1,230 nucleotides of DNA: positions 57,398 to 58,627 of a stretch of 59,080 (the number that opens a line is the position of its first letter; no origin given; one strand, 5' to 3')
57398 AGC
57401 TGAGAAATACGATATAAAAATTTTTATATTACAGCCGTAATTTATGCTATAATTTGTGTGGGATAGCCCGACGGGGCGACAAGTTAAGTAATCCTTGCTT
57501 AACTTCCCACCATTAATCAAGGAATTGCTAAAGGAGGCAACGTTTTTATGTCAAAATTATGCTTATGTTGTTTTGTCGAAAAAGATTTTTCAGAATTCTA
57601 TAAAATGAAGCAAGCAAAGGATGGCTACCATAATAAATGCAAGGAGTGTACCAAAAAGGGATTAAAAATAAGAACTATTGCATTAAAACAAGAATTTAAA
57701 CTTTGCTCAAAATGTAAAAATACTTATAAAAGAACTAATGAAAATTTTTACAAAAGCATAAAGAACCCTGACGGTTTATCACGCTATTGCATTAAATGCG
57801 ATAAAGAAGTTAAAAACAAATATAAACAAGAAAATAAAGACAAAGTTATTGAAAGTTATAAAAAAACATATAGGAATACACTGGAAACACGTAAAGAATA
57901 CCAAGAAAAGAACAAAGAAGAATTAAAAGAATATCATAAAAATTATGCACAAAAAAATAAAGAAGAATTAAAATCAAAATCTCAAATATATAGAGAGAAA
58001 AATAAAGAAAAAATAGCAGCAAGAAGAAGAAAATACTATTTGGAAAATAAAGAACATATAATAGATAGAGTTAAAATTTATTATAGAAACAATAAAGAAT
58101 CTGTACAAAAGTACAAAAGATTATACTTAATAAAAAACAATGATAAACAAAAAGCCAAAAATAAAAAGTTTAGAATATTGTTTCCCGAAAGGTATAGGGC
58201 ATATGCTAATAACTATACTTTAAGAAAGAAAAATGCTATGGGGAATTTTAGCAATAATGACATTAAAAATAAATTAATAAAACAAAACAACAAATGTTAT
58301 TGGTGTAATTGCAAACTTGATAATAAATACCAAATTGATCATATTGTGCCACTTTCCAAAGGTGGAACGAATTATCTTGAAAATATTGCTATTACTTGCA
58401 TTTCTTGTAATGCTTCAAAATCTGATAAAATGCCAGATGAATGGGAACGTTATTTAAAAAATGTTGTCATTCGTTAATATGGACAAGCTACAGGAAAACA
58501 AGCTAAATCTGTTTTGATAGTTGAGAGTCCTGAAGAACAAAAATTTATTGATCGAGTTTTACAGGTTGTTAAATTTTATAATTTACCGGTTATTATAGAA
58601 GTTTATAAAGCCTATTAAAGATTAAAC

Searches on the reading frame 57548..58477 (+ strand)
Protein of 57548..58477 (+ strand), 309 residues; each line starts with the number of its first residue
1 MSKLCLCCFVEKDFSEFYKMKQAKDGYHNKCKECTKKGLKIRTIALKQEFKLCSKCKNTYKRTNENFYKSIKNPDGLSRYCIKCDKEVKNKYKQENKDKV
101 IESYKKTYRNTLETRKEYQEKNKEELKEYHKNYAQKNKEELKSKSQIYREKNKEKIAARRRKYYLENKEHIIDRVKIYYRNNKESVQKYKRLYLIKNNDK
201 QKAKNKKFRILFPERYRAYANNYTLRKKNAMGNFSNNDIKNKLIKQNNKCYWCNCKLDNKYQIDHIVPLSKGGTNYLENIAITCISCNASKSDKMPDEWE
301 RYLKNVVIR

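Call 74: search_protein_families(library=pfam, proteins=[window:57548-58477:+], max_evalue=0.001)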
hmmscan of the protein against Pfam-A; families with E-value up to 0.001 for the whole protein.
window:57548-58477:+ (309 aa): 3 families
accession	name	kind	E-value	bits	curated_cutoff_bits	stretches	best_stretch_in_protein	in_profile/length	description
PF14279.12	HNH_5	-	5.5e-10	39.5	27.5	1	250-301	1-53/56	HNH endonuclease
PF01844.29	HNH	-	9.2e-08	32.6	21.4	1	252-294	3-47/47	HNH endonuclease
PF13395.12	HNH_4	-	4e-07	30.3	22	1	258-296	15-53/54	HNH endonuclease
